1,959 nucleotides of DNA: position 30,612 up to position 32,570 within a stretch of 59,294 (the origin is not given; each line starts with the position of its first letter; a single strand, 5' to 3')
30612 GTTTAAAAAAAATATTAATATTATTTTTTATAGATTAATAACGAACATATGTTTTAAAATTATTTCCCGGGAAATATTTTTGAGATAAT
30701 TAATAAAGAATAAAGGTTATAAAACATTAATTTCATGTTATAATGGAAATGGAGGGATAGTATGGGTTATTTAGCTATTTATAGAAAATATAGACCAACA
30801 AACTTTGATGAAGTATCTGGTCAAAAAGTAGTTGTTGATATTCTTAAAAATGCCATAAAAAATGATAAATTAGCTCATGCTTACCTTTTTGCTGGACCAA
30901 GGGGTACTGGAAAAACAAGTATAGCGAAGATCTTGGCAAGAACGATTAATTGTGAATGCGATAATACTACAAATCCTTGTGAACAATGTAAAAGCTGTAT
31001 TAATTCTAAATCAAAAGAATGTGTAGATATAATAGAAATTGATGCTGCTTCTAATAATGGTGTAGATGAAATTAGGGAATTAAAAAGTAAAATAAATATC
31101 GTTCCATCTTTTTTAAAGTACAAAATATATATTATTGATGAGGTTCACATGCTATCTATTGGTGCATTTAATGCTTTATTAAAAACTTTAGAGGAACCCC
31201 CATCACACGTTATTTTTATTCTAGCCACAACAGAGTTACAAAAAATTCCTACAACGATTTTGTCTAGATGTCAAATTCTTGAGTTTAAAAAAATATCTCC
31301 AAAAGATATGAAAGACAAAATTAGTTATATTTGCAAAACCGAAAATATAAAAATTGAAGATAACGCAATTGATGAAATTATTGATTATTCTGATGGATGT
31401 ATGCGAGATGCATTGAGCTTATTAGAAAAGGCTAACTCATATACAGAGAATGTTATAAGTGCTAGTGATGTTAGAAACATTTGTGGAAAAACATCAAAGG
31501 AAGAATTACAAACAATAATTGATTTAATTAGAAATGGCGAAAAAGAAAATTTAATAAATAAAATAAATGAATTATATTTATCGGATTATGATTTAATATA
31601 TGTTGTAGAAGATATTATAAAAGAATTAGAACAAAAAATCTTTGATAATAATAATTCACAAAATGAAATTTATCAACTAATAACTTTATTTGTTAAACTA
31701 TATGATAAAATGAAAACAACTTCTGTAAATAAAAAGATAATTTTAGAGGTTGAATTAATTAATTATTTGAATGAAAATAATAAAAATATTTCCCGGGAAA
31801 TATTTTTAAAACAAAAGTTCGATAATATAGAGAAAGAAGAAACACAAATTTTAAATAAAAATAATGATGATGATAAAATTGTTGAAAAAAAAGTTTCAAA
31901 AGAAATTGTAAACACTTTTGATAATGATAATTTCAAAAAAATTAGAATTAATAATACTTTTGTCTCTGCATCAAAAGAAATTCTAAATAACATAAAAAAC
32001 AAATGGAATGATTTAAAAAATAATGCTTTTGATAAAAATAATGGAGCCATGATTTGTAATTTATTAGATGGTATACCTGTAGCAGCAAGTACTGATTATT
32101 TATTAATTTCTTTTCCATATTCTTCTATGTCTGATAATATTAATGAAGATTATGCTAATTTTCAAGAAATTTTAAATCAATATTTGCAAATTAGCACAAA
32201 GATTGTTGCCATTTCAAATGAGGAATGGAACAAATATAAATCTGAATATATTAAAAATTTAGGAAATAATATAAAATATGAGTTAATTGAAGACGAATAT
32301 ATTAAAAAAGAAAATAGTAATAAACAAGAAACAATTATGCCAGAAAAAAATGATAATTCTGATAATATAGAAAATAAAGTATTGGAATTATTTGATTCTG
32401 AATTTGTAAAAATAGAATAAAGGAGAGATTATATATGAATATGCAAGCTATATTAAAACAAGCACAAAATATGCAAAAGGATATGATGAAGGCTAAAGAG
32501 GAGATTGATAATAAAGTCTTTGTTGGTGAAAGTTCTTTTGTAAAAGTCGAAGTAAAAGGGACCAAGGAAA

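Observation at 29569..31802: Dense, interleaved cluster of perfect parS (ParB) and NBS (Noc) sites about 9 kb from dnaA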

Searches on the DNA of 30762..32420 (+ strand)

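Call 64: search_rna_families(sources=[L001, L002, L003, L004, L005, L006, L007], threshold=gathering)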
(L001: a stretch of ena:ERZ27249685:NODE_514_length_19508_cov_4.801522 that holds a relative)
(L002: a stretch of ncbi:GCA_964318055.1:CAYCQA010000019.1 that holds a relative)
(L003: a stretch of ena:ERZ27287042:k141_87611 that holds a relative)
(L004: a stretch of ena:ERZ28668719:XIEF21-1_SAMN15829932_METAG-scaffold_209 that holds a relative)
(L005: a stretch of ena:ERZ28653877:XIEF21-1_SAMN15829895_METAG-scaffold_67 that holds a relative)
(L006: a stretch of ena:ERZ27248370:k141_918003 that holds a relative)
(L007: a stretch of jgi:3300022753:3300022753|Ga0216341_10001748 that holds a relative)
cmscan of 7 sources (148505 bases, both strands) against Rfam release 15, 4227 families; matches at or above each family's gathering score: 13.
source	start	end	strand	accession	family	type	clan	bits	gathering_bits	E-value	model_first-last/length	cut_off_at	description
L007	21293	21491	+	RF00230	T-box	Cis-reg; leader;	-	116.5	93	9.8e-25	1-219/219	no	T-box leader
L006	20358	20561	+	RF00230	T-box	Cis-reg; leader;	-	115.1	93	2.2e-24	1-219/219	no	T-box leader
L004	21273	21470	+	RF00230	T-box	Cis-reg; leader;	-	112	93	1.4e-23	1-219/219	no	T-box leader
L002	21276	21472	+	RF00230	T-box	Cis-reg; leader;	-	105.5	93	6.8e-22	1-219/219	no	T-box leader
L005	21147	21351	+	RF00230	T-box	Cis-reg; leader;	-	104.3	93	1.4e-21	1-219/219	no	T-box leader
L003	21285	21482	+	RF00230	T-box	Cis-reg; leader;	-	99.8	93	1.9e-20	1-219/219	no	T-box leader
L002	8546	8644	+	RF00169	Bacteria_small_SRP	Gene;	CL00003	69.5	40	5.4e-13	1-97/97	no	Bacterial small signal recognition particle RNA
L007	9133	9231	+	RF00169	Bacteria_small_SRP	Gene;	CL00003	68.2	40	1.2e-12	1-97/97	no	Bacterial small signal recognition particle RNA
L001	8730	8828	+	RF00169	Bacteria_small_SRP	Gene;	CL00003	65.9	40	5.4e-12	1-97/97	no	Bacterial small signal recognition particle RNA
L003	8460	8558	+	RF00169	Bacteria_small_SRP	Gene;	CL00003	65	40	9.6e-12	1-97/97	no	Bacterial small signal recognition particle RNA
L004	9254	9352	+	RF00169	Bacteria_small_SRP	Gene;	CL00003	64.3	40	1.6e-11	1-97/97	no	Bacterial small signal recognition particle RNA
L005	9057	9143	+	RF00169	Bacteria_small_SRP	Gene;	CL00003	61.9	40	7.2e-11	1-97/97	no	Bacterial small signal recognition particle RNA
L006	8598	8695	+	RF00169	Bacteria_small_SRP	Gene;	CL00003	56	40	3.4e-09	1-97/97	no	Bacterial small signal recognition particle RNA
